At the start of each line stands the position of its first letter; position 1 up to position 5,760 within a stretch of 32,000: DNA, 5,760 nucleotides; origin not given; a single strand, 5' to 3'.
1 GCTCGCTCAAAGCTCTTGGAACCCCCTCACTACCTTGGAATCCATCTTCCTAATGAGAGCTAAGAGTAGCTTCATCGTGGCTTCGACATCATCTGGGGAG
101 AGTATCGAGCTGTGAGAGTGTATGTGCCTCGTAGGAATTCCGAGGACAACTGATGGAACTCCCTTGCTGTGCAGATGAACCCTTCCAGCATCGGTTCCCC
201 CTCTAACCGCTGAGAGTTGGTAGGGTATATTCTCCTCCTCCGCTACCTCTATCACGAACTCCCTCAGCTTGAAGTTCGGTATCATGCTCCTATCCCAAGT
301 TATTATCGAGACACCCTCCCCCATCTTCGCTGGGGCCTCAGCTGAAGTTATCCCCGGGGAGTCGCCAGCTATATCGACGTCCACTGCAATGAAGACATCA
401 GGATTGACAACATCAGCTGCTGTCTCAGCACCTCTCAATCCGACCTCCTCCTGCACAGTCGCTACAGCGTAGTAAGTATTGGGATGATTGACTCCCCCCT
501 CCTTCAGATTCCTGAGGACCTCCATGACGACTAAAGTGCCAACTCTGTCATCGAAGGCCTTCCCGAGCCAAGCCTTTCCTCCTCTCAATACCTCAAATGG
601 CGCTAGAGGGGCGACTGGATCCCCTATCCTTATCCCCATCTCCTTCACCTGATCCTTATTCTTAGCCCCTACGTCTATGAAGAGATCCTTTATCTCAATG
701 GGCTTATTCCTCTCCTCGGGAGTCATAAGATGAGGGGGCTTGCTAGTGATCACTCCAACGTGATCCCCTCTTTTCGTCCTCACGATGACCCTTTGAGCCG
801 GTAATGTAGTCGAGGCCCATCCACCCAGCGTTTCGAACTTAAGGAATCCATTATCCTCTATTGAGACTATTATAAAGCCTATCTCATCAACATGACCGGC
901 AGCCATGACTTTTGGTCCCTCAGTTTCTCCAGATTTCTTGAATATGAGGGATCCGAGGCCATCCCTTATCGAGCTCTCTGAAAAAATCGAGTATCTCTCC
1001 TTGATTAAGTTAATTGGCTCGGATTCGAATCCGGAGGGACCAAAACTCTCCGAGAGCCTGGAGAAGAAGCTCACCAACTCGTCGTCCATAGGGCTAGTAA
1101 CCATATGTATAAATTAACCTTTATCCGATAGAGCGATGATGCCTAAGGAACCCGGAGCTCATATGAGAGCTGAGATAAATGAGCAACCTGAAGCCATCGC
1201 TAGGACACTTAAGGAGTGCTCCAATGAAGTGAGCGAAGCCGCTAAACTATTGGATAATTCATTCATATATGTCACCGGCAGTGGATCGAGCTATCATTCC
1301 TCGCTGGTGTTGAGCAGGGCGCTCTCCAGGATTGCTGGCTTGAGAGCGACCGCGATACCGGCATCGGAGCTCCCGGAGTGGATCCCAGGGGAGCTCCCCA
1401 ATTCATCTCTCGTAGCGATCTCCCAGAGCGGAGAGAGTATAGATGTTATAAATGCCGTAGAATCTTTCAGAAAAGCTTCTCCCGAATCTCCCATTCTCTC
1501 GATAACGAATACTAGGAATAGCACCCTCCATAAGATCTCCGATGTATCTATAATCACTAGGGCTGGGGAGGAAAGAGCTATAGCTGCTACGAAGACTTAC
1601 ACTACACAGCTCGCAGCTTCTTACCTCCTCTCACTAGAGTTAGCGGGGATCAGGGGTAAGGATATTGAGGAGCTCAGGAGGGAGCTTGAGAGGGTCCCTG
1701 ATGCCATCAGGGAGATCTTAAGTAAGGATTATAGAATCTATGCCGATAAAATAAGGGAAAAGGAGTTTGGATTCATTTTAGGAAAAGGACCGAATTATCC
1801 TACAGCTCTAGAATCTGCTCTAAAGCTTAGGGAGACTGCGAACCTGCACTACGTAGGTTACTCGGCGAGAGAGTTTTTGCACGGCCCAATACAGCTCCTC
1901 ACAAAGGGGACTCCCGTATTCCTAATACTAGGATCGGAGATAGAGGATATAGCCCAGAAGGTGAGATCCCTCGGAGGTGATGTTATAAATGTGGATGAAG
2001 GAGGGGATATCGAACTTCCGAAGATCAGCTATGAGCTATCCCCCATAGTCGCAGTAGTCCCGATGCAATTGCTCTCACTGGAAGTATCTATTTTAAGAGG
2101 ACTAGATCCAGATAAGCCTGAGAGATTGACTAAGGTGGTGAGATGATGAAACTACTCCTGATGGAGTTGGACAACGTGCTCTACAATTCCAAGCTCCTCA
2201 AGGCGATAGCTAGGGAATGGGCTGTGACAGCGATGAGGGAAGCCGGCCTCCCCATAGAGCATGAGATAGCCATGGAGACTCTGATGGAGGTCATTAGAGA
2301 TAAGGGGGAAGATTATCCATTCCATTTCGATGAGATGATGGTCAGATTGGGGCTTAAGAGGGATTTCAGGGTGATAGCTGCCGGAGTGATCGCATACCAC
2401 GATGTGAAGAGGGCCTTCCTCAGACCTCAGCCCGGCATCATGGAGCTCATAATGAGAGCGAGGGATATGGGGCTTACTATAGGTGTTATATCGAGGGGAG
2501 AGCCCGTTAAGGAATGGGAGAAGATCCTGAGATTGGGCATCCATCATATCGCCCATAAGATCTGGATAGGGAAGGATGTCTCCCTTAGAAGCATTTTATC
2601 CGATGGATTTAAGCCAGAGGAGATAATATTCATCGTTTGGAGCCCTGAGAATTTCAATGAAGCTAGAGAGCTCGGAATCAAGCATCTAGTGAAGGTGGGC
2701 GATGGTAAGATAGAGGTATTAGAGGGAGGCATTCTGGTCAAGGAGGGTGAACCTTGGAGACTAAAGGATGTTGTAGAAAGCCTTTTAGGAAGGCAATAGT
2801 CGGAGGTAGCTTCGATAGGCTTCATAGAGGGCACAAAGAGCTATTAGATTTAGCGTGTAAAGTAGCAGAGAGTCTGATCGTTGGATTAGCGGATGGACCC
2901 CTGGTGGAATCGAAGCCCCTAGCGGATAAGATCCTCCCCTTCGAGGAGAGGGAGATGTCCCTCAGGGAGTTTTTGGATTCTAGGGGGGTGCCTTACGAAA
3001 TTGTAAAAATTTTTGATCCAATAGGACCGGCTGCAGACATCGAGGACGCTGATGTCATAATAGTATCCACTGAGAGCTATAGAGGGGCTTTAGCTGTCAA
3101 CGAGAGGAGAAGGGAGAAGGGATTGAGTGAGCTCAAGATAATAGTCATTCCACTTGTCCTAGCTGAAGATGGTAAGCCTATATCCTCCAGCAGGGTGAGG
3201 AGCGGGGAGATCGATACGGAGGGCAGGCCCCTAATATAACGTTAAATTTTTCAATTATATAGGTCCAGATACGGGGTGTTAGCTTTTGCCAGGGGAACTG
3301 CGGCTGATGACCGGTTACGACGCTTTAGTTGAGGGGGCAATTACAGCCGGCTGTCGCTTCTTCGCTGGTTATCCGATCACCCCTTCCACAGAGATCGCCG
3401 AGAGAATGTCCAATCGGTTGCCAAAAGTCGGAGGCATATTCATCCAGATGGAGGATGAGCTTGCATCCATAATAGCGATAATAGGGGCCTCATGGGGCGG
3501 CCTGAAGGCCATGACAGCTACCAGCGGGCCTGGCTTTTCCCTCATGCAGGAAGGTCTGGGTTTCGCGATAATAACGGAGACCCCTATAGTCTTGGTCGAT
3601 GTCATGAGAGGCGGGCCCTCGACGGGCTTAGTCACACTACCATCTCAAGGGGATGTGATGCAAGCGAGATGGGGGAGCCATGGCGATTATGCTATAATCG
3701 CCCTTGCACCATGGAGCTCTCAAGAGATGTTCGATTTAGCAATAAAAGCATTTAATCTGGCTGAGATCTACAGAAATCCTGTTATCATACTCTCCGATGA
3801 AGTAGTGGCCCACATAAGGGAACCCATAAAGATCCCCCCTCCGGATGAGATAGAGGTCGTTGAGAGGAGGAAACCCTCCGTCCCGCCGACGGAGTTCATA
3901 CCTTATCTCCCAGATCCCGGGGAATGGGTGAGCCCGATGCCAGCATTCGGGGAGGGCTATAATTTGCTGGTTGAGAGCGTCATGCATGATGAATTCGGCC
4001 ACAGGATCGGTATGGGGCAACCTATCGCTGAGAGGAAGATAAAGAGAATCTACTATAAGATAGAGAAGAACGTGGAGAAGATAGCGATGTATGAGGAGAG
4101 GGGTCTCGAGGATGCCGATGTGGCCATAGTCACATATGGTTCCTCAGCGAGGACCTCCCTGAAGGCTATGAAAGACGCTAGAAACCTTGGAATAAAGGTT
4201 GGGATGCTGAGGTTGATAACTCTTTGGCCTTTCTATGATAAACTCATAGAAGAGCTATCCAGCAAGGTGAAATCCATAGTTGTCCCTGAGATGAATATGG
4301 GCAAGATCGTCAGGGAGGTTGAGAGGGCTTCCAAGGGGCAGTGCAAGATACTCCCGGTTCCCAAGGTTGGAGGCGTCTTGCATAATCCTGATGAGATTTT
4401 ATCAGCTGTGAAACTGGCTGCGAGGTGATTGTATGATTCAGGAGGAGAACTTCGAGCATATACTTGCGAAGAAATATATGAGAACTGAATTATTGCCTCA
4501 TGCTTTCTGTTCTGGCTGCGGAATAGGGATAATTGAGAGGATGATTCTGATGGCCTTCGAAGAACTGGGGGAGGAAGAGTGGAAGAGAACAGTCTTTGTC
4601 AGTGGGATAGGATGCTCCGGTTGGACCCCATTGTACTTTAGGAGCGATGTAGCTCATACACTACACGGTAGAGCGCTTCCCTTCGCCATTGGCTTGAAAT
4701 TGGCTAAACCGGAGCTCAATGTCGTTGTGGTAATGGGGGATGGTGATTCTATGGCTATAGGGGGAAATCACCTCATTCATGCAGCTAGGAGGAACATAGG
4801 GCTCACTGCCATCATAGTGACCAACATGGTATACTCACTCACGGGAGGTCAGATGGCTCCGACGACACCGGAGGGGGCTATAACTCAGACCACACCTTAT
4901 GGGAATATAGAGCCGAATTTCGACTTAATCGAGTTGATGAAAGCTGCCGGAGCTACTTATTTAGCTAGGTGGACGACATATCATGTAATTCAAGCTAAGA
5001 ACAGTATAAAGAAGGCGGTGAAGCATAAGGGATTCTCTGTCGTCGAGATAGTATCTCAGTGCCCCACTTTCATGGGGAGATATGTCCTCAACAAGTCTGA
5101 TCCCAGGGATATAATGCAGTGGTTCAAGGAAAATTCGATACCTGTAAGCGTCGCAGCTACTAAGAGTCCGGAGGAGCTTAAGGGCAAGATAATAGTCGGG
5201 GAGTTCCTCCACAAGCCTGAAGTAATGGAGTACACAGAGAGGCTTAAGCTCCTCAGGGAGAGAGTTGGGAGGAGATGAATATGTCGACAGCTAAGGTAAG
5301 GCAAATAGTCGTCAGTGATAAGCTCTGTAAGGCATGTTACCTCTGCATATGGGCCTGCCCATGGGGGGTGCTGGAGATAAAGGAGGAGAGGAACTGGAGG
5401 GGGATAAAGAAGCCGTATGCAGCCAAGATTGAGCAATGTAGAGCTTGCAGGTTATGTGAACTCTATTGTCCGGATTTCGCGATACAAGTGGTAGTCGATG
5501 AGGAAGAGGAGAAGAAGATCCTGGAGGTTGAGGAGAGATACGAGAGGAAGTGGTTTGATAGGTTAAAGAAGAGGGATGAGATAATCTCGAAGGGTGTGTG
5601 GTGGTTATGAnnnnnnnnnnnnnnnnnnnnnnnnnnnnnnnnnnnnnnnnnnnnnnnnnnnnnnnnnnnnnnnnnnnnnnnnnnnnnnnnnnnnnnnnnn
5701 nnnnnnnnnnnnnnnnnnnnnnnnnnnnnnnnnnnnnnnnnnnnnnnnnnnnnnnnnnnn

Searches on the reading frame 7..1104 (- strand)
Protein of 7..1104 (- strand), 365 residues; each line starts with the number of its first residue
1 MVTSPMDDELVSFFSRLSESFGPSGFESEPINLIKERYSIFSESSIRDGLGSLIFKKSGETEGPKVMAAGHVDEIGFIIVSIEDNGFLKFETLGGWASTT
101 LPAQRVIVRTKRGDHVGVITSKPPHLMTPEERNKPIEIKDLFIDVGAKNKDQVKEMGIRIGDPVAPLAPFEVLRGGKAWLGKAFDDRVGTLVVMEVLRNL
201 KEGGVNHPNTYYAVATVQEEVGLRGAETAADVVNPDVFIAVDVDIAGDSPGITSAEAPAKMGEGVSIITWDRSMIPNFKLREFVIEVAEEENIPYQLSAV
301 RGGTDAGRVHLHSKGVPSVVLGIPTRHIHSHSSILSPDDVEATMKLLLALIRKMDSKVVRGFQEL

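Call 47: search_protein_families(library=ncbifam, proteins=[window:7-1104:-], max_evalue=0.0001)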
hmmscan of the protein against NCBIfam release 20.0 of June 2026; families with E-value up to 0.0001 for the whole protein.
window:7-1104:- (365 aa): 7 families
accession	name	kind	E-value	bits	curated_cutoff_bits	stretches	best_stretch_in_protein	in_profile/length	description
NF007421.0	PRK09961.1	equivalog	6e-79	265.4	412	1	11-363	3-342/345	aminopeptidase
TIGR03107.1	glu_aminopep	equivalog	2.9e-77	259.9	469.7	1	18-359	8-346/350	glutamyl aminopeptidase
NF007367.0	PRK09864.1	equivalog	2.8e-71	240.1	569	1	19-362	11-349/356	aminopeptidase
NF040822.1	lys_aminopep_Arch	equivalog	6e-54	183.4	700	1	16-353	9-337/345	lysyl aminopeptidase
TIGR03106.1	trio_M42_hydro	equivalog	4.4e-21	75.2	397.75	1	19-297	14-285/343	osmoprotectant NAGGN system M42 family peptidase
TIGR01883.1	PepT-like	hypoth_equivalog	1.5e-07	30.7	274.25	0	286-351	297-360/361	peptidase T-like protein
NF003976.0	PRK05469.1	subfamily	0.0001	21.3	255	0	282-355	335-406/409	tripeptide aminopeptidase PepT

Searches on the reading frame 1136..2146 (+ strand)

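Call 47: search_protein_families(library=ncbifam, proteins=[window:1136-2146:+], max_evalue=0.0001)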
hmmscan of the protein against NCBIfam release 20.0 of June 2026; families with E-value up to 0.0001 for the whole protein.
window:1136-2146:+ (336 aa): 8 families
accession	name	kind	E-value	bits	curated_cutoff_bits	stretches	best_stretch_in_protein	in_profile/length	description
NF001484.0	PRK00331.1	subfamily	6.6e-70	236.1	381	1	9-335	253-598/601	isomerizing glutamine--fructose-6-phosphate transaminase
TIGR01135.1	glmS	equivalog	3.8e-67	227.2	418.05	1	9-335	252-604/607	glutamine--fructose-6-phosphate transaminase (isomerizing)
NF046059.1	NagB_SO3506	equivalog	4.5e-37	128.1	430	1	10-336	4-328/330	glucosamine-6-phosphate deaminase NagB-II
NF041128.1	glucosaP_deam_GlmD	equivalog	2.1e-25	89.7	580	1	12-336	5-322/323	glucosamine-6-phosphate deaminase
TIGR02815.1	agaS_fam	subfamily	5.4e-09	35.5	529.2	1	8-268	3-275/372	putative sugar isomerase, AgaS family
NF008481.0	PRK11382.1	equivalog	5.9e-08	32.3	430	1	40-327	43-330/340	fructoselysine 6-phosphate deglycase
NF040776.2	AlsR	equivalog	3.1e-07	29.6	400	1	90-190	178-274/279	transcriptional repressor AlsR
NF008458.0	PRK11337.1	equivalog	8.6e-05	21.6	378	0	90-149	190-247/293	MurR/RpiR family transcriptional regulator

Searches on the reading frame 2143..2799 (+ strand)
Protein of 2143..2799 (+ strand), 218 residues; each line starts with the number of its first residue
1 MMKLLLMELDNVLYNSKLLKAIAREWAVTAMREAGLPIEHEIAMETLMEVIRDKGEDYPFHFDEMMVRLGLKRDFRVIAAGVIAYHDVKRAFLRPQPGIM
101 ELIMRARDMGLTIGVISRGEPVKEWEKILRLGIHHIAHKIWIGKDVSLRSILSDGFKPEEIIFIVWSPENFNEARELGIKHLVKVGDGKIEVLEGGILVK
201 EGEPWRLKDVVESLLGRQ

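Call 47: search_protein_families(library=ncbifam, proteins=[window:2143-2799:+], max_evalue=0.0001)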
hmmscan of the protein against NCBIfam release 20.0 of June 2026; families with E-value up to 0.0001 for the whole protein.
window:2143-2799:+ (218 aa): 1 family
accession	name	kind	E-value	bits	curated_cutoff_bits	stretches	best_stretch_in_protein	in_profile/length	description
TIGR02253.1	CTE7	subfamily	7e-28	97.9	169.75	1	1-148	1-148/221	TIGR02253 family HAD-type hydrolase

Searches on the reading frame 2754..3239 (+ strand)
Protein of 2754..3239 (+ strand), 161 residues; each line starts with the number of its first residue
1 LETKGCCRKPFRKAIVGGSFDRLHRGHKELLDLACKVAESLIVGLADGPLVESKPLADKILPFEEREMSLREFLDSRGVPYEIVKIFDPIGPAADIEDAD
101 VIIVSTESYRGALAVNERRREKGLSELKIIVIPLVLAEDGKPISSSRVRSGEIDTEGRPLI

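Call 47: search_protein_families(library=ncbifam, proteins=[window:2754-3239:+], max_evalue=0.0001)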
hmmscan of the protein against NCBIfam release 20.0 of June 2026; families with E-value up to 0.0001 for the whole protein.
window:2754-3239:+ (161 aa): 5 families
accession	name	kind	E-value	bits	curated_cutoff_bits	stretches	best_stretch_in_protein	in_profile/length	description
NF001985.0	PRK00777.1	subfamily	3.1e-45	154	104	1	11-159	4-152/157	pantetheine-phosphate adenylyltransferase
NF041124.1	CoaD_Thcocales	equivalog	1.2e-40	139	290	1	8-160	1-154/156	phosphopantetheine adenylyltransferase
NF002250.0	PRK01170.1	subfamily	7.9e-39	134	489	1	14-158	3-145/322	bifunctional pantetheine-phosphate adenylyltransferase/NTP phosphatase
TIGR00125.1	cyt_tran_rel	domain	1.2e-09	38.2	27.7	1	14-73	2-59/65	adenylyltransferase/cytidyltransferase family protein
NF004158.0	PRK05627.1-1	equivalog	9.3e-05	21.9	396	0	15-41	20-46/304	bifunctional riboflavin kinase/FAD synthetase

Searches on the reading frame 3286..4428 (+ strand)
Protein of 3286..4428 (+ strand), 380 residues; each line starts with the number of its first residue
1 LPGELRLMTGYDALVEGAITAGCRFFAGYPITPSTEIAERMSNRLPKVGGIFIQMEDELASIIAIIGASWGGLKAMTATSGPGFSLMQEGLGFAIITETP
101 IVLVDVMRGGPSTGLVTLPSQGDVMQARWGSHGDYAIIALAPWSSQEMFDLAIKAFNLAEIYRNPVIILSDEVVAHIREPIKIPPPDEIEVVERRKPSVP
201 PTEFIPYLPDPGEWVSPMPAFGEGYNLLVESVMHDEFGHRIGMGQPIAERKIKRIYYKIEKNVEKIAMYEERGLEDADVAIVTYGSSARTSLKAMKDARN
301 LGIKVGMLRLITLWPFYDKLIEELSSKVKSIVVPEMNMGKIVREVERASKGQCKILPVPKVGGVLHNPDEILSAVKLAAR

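Call 47: search_protein_families(library=ncbifam, proteins=[window:3286-4428:+], max_evalue=0.0001)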
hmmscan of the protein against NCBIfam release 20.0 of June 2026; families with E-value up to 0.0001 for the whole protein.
window:3286-4428:+ (380 aa): 13 families
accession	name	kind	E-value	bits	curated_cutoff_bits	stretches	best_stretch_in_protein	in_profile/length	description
NF006412.0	PRK08659.1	equivalog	4.4e-164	546.2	411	1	5-376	5-374/378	2-oxoacid:acceptor oxidoreductase subunit alpha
NF007206.0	PRK09627.1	equivalog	1.9e-105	352.9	579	1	9-376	7-373/375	2-oxoglutarate synthase subunit alpha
TIGR03710.1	OAFO_sf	subfamily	1.2e-104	351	482.75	1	4-374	192-560/561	2-oxoacid:acceptor oxidoreductase subunit alpha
NF005507.0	PRK07119.1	subfamily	5.4e-93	311.6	399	2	6-189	5-188/352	3-methyl-2-oxobutanoate dehydrogenase subunit VorB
NF041170.1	Oxoac_fdxalpha_Archa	equivalog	1.4e-66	225.1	800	1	7-376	237-620/636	2-oxoacid:ferredoxin oxidoreductase subunit alpha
NF040682.1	PorA_Arch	equivalog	3.9e-27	95.2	550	1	5-338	3-322/387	pyruvate synthase subunit PorA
NF007201.0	PRK09622.1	equivalog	1e-25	90.5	590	2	25-172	30-175/405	2-oxoacid:ferredoxin oxidoreductase subunit alpha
NF006233.0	PRK08367.1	equivalog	1.8e-25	89.7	625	1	7-338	6-323/394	pyruvate ferredoxin oxidoreductase subunit alpha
NF006232.0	PRK08366.1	equivalog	7.9e-22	77.4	646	1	10-338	12-325/394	2-ketoisovalerate ferredoxin oxidoreductase subunit alpha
TIGR03336.1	IOR_alpha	equivalog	3.9e-19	68.4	650.9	1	6-183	3-174/595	indolepyruvate ferredoxin oxidoreductase subunit alpha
NF045764.1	PhenlGlyoxDHPadG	equivalog_domain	1.2e-17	63.6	700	2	268-333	259-324/398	NADH-dependent phenylglyoxylate dehydrogenase subunit alpha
NF045791.1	OxalOxredalpha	equivalog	8.8e-12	44.8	500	1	269-333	254-318/395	oxalate oxidoreductase subunit alpha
TIGR02176.1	pyruv_ox_red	equivalog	1.7e-07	29.5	911.35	0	266-333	254-322/1167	pyruvate:ferredoxin (flavodoxin) oxidoreductase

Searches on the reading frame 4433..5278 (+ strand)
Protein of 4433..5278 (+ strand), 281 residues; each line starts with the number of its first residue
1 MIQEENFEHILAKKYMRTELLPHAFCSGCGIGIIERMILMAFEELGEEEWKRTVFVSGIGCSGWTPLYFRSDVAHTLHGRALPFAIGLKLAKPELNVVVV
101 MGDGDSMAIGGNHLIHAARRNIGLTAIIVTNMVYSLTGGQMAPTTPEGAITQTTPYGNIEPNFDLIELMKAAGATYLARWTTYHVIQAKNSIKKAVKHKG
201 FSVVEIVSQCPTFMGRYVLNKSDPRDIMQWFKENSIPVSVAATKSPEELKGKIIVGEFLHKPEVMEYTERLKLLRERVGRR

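Call 47: search_protein_families(library=ncbifam, proteins=[window:4433-5278:+], max_evalue=0.0001)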
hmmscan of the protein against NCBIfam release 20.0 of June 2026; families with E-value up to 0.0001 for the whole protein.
window:4433-5278:+ (281 aa): 26 families (the best 25 are shown)
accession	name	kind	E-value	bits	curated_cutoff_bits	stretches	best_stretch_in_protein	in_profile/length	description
NF007207.0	PRK09628.1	equivalog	5.3e-71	239.5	364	1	13-277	6-268/277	2-oxoglutarate ferredoxin oxidoreductase subunit beta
TIGR02177.1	PorB_KorB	subfamily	4.3e-63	213.5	261.9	1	24-276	2-261/286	2-oxoacid:acceptor oxidoreductase, beta subunit, pyruvate/2-ketoisovalerate family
NF008820.0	PRK11866.1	equivalog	5.9e-60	203.1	402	1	16-214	9-205/287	2-oxoacid ferredoxin oxidoreductase subunit beta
NF041171.1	Oxoac_fdxbeta_Archa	equivalog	5.9e-59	199.8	423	1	25-272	5-261/296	2-oxoacid:ferredoxin oxidoreductase subunit beta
NF008821.0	PRK11869.1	equivalog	1.7e-52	178.1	438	1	13-235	4-216/286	2-oxoacid ferredoxin oxidoreductase subunit beta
NF008818.0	PRK11864.1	subfamily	1.7e-17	63.5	405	1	21-212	16-210/300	3-methyl-2-oxobutanoate dehydrogenase subunit beta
NF008819.1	PRK11865.1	equivalog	4.5e-17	62.2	405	1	22-212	17-214/300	pyruvate synthase subunit PorB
TIGR03336.1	IOR_alpha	equivalog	2.7e-15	55.7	650.9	1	18-211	351-532/595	indolepyruvate ferredoxin oxidoreductase subunit alpha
NF045792.1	OxalOxredbeta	equivalog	1.3e-11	44.1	590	1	94-212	101-227/311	oxalate oxidoreductase subunit beta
NF045766.1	PhenlGlyoxDHPadI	equivalog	1.3e-09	37.3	700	1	94-212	231-356/443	NADH-dependent phenylglyoxylate dehydrogenase subunit beta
NF006203.0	PRK08327.1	equivalog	6.4e-09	34.8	456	1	69-198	426-554/571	thiamine pyrophosphate-requiring protein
NF005485.1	PRK07092.1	equivalog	2e-08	33.5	493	1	79-207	399-517/523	benzoylformate decarboxylase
NF004813.0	PRK06163.1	equivalog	3.2e-08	33.5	240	1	79-145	60-126/202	hypothetical protein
TIGR02176.1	pyruv_ox_red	equivalog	2.2e-07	29.1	911.35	1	99-210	958-1070/1167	pyruvate:ferredoxin (flavodoxin) oxidoreductase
NF004807.0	PRK06154.1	equivalog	2.2e-06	26.6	607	1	76-141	431-495/565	thiamine pyrophosphate-requiring protein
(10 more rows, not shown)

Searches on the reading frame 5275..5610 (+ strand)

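Call 47: search_protein_families(library=ncbifam, proteins=[window:5275-5610:+], max_evalue=0.0001)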
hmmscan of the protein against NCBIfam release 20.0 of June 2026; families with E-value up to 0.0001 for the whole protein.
window:5275-5610:+ (111 aa): 25 families
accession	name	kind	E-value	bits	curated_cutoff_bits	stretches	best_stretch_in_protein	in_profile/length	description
NF042987.1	OGOR_delta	exception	7.9e-16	58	125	1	5-72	20-87/89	2-oxoglutarate ferredoxin oxidoreductase subunit delta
NF007205.0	PRK09626.1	equivalog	7.5e-15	54.9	93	1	3-85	4-84/105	2-oxoglutarate-acceptor oxidoreductase subunit OorD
NF004536.0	PRK05888.1-1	equivalog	2.1e-08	33.7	212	1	16-77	58-121/180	NADH-quinone oxidoreductase subunit NuoI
TIGR01971.1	NuoI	subfamily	2.3e-08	33.7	113.05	1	15-75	41-103/121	NADH-quinone oxidoreductase, chain I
TIGR02179.1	PorD_KorD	subfamily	4.4e-08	33.1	60.05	1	40-76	14-48/78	2-oxoacid:acceptor oxidoreductase, delta subunit, pyruvate/2-ketoisovalerate family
TIGR04395.1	cutC_activ_rSAM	equivalog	4.8e-07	29.3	360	1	6-88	44-121/309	choline TMA-lyase-activating enzyme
NF042909.1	FMH_DH_FwdF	exception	5.8e-07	28.9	375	1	10-75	251-316/336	tungsten-dependent formylmethanofuran dehydrogenase subunit FwdF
NF040864.1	HgcB_ferredoxin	equivalog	1.8e-06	27.7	99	1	8-73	6-64/93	mercury methylation ferredoxin HgcB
NF045874.1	Vhu_polyferre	exception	2.1e-06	26.7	600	1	7-84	187-257/381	F420-non-reducing hydrogenase associated-polyferredoxin VhuB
NF040684.1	PorD_Arch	equivalog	2.3e-06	27.6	120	0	40-72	21-51/85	pyruvate synthase subunit PorD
NF045490.1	FdxA_Protbact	equivalog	9.9e-06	25.8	135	0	52-103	37-89/104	ferredoxin FdxA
NF045790.1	OxalOxreddelta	equivalog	1.2e-05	24.6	230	0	7-73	251-309/316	oxalate oxidoreductase subunit delta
NF041836.1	rnfB_Methano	equivalog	1.7e-05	24.4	445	1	9-73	164-236/265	Rnf electron transport complex subunit RnfB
TIGR01944.1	rnfB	subfamily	1.7e-05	24.4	68.7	0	6-41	134-169/190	RnfABCDGE type electron transport complex subunit B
NF009408.0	PRK12769.1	equivalog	1.9e-05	23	1003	1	10-81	79-153/659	formate-dependent uric acid utilization protein AegA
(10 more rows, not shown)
